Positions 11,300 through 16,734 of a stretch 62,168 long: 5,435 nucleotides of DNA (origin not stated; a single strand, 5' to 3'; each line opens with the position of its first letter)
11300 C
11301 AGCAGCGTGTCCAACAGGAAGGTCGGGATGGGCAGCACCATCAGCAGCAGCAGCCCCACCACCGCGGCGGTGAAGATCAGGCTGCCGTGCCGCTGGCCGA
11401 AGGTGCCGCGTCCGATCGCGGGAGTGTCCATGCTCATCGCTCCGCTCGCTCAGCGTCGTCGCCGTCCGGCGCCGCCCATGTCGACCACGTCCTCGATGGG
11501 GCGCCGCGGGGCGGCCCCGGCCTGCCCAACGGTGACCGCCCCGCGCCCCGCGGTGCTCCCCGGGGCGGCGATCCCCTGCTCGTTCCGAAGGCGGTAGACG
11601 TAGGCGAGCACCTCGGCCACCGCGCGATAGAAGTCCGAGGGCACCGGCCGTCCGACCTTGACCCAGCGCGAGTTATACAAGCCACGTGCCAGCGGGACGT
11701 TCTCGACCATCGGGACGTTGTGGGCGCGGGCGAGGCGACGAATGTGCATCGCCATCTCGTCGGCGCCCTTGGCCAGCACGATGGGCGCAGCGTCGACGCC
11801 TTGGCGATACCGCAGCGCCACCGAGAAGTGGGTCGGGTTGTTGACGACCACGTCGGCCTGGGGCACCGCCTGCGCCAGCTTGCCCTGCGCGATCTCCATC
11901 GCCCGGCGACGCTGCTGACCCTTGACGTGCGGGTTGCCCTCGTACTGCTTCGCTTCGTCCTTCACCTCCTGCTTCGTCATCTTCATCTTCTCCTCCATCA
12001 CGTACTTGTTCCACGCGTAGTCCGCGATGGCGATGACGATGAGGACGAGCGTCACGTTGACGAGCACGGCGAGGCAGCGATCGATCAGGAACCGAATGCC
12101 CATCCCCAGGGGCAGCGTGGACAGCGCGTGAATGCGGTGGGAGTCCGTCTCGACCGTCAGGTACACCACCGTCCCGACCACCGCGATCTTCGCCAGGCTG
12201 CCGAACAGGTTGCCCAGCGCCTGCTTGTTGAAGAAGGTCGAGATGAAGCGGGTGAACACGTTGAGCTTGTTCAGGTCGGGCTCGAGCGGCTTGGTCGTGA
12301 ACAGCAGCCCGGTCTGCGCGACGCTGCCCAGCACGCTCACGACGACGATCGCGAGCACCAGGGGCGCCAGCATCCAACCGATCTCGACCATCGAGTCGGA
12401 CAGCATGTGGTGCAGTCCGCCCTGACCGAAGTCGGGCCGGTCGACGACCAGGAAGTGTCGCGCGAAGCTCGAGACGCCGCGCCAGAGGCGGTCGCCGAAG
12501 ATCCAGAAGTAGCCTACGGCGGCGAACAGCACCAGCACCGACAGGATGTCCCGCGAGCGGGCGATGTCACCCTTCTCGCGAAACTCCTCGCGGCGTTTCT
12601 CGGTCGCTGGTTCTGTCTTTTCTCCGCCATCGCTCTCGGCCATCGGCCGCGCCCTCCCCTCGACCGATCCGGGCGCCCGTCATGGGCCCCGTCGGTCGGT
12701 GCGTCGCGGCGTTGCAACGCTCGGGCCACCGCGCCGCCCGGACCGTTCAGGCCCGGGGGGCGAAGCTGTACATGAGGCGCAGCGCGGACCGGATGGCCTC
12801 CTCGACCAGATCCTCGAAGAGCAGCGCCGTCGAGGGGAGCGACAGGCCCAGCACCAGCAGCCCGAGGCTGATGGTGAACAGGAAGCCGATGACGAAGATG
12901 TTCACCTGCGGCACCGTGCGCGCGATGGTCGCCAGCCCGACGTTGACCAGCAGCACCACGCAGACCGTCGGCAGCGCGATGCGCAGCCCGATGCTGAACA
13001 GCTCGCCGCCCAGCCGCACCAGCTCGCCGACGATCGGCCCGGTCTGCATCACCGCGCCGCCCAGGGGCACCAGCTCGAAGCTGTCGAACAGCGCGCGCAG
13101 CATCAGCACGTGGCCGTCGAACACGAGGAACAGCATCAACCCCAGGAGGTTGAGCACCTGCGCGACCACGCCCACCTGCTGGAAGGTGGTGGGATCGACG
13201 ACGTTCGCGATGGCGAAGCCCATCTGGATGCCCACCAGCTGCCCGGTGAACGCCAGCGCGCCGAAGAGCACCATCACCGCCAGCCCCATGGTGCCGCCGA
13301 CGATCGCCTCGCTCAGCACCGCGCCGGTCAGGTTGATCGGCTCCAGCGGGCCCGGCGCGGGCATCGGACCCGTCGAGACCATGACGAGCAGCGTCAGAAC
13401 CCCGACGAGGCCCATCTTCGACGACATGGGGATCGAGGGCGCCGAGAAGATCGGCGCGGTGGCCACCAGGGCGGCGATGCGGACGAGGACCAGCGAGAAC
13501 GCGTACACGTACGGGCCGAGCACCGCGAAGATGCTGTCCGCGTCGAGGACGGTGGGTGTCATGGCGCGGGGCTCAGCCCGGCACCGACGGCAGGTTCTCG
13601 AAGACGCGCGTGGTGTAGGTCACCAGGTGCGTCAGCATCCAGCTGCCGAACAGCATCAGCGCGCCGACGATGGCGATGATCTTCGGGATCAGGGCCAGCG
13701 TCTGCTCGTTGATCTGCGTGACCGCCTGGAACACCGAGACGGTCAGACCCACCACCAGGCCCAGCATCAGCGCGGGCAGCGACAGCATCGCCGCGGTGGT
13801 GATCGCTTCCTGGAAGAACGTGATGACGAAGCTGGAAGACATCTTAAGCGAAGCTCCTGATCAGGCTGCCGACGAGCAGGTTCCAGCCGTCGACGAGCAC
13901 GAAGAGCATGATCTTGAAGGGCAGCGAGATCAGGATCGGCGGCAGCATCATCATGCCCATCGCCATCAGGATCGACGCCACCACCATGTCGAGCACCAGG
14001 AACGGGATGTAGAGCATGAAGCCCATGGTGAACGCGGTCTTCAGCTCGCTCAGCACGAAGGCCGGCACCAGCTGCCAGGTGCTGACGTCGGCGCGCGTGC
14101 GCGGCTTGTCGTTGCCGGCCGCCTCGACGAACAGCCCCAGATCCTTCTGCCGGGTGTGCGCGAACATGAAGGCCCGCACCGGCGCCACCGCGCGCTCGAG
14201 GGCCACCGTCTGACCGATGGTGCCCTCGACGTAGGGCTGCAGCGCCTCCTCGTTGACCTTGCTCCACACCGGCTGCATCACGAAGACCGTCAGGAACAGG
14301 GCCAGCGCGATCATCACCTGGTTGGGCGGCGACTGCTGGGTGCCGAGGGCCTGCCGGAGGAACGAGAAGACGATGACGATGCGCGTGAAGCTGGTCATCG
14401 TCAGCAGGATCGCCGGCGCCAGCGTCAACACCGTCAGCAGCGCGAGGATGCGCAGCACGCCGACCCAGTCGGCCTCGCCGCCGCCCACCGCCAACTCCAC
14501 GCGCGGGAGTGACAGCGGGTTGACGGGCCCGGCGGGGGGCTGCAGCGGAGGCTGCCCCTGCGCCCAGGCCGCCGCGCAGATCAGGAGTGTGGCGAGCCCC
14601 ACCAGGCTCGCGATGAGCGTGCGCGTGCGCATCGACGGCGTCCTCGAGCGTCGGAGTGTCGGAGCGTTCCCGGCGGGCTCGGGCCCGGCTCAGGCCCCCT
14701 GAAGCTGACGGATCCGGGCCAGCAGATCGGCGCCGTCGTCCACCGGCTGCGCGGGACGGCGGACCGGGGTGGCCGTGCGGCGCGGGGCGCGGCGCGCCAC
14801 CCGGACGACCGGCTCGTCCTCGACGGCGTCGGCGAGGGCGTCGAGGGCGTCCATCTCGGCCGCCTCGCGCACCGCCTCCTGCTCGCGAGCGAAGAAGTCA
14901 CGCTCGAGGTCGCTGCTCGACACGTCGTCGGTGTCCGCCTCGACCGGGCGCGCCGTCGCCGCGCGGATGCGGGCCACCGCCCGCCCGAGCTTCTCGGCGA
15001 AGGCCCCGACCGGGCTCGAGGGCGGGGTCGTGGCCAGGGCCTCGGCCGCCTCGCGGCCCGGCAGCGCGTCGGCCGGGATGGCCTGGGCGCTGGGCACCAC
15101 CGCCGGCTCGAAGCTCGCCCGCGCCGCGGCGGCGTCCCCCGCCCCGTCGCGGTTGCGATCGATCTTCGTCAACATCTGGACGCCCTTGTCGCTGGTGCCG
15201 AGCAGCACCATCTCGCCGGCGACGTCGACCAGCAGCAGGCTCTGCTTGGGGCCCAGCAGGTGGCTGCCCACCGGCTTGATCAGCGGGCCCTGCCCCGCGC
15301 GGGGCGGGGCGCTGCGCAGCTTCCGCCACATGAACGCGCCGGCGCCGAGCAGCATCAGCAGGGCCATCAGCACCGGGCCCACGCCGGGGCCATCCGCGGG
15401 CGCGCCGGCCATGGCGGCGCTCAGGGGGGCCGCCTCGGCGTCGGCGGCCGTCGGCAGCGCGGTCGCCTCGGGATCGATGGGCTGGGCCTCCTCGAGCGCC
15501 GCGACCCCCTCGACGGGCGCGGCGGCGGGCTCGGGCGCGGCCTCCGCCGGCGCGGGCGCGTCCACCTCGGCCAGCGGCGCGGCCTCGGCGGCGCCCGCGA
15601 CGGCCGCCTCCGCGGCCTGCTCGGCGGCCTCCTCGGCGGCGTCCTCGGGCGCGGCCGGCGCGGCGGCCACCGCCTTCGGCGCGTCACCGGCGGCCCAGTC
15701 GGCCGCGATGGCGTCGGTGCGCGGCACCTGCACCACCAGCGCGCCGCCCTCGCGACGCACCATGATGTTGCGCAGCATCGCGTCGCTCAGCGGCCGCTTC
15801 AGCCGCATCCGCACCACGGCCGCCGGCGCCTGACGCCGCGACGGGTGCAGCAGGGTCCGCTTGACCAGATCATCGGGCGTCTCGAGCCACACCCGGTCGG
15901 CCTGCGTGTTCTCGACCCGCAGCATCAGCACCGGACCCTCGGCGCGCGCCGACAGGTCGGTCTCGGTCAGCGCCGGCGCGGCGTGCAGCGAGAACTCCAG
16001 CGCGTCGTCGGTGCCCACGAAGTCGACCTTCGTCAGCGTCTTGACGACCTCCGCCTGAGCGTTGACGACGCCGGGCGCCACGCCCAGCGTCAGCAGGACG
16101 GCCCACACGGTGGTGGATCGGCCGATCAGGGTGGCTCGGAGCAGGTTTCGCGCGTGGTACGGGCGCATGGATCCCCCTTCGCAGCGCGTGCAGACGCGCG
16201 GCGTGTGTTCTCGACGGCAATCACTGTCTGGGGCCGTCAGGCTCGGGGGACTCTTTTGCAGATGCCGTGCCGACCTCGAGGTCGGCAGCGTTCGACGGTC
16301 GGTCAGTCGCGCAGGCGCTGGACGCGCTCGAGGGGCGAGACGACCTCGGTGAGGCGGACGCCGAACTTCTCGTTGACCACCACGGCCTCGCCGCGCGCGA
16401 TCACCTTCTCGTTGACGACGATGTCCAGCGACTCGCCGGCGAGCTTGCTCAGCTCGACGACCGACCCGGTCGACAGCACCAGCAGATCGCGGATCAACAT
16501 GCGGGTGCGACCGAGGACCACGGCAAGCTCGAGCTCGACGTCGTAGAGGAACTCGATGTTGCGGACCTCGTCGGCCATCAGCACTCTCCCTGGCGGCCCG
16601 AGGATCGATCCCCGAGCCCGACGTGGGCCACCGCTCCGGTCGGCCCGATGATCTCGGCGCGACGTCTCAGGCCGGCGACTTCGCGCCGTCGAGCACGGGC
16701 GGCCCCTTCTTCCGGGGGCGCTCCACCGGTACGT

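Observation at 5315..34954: Large flagellar core cluster in a gliding-type, very GC-rich genome context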

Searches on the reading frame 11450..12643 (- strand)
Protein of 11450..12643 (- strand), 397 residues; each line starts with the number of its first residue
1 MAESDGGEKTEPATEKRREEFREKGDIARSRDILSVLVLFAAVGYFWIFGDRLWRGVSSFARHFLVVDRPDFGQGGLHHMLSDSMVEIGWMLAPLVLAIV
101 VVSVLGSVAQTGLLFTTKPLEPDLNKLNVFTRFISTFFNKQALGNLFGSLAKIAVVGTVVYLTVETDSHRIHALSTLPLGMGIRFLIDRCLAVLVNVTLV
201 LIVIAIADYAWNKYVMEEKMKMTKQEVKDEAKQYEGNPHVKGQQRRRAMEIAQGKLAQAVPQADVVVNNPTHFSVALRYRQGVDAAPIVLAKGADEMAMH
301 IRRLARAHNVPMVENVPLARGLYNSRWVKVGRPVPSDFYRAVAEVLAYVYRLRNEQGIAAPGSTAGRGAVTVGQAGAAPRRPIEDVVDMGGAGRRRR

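Call 6: search_protein_families(library=pfam, proteins=[window:11450-12643:-], max_evalue=0.01)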
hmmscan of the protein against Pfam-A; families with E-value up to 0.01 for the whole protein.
window:11450-12643:- (397 aa): 1 family
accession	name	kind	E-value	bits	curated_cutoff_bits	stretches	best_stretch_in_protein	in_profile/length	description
PF01312.24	Bac_export_2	-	2.8e-114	382.3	24.4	1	7-349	1-335/335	FlhB HrpN YscU SpaS Family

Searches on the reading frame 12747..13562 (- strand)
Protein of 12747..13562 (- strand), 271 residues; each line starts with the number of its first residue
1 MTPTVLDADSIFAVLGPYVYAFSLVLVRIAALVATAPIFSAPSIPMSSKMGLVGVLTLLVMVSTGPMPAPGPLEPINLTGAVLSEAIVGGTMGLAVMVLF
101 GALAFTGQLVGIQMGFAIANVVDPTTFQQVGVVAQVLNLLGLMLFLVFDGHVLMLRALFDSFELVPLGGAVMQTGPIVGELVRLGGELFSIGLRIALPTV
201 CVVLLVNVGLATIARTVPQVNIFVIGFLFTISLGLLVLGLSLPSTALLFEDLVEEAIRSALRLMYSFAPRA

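Call 6: search_protein_families(library=pfam, proteins=[window:12747-13562:-], max_evalue=0.01)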
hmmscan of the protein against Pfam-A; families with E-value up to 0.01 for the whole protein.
window:12747-13562:- (271 aa): 1 family
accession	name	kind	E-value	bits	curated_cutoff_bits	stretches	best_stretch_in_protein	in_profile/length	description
PF01311.25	Bac_export_1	-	4.6e-61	206.8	27.8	1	20-255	2-229/230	Bacterial export proteins, family 1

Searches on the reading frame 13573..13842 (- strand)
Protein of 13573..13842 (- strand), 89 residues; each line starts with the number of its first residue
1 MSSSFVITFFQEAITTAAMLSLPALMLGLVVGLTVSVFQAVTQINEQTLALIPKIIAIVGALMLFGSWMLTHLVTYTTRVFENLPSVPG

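Call 6: search_protein_families(library=pfam, proteins=[window:13573-13842:-], max_evalue=0.01)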
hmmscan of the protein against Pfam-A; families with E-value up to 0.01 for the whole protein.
window:13573-13842:- (89 aa): 1 family
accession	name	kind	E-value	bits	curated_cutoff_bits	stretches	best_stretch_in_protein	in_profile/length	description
PF01313.24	Bac_export_3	-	8.9e-28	96.5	25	1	6-77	2-73/74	Bacterial export proteins, family 3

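Call 12: find_encoding_contigs(protein=window:13573-13842:-, flank=10000, max_places=6)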
Protein window:13573-13842:- (89 aa): 2 contigs read that carry it; 2 places shown.
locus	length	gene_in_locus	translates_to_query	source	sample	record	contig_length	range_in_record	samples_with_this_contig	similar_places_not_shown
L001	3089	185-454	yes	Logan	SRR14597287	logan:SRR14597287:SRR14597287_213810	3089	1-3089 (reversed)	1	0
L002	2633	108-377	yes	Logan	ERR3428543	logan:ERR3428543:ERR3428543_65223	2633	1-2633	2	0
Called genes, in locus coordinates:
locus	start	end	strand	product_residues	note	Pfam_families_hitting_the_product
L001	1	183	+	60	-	?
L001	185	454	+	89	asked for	PF01313:Bac_export_3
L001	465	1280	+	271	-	PF01311:Bac_export_1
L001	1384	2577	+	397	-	PF01312:Bac_export_2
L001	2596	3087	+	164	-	?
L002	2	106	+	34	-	?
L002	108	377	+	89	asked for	PF01313:Bac_export_3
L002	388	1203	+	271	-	PF01311:Bac_export_1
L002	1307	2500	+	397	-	PF01312:Bac_export_2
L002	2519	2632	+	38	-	?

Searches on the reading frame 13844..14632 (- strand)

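Call 6: search_protein_families(library=pfam, proteins=[window:13844-14632:-], max_evalue=0.01)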
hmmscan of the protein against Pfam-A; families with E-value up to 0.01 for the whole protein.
window:13844-14632:- (262 aa): 1 family
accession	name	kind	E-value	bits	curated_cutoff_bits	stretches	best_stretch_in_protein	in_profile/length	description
PF00813.25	FliP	-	2.4e-83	279.2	26.9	1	65-257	1-191/191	FliP family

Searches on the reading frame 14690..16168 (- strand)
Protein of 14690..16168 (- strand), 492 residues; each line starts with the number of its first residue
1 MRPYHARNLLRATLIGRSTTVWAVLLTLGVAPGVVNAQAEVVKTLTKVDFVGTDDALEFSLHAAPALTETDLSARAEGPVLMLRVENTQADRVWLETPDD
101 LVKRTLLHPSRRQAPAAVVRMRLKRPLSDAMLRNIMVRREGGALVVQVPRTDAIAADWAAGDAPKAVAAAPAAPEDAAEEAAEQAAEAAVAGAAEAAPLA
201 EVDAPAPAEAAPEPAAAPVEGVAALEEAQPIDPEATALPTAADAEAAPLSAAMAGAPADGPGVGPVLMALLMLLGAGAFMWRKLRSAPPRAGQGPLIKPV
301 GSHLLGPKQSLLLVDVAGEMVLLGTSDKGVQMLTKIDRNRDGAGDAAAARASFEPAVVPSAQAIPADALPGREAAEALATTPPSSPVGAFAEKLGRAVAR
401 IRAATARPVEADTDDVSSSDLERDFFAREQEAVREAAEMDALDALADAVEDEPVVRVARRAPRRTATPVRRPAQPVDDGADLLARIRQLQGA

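Call 6: search_protein_families(library=pfam, proteins=[window:14690-16168:-], max_evalue=0.01)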
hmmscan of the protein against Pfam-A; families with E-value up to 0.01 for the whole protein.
window:14690-16168:- (492 aa): 1 family
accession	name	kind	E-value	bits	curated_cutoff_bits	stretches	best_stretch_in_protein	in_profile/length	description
PF04347.18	FliO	-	6.1e-12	45.9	22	1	282-352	5-77/91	Flagellar biosynthesis protein, FliO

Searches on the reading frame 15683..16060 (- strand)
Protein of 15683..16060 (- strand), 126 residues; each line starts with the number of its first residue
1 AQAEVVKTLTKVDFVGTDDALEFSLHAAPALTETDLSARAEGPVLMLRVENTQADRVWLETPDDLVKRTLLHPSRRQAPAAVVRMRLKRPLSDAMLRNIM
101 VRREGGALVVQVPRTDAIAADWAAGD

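Call 53: search_protein_families(library=pfam, proteins=[window:15683-16060:-], max_evalue=5)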
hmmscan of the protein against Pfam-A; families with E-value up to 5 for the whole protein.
seq(126 aa): 0 families

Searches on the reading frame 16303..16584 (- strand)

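Call 6: search_protein_families(library=pfam, proteins=[window:16303-16584:-], max_evalue=0.01)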
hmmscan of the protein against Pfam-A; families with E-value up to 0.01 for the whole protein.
window:16303-16584:- (93 aa): 1 family
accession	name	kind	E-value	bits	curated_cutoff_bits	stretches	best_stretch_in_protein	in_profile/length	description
PF01052.25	FliMN_C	-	1e-22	80.3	23.8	1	13-82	3-72/73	Type III flagellar switch regulator (C-ring) FliN C-term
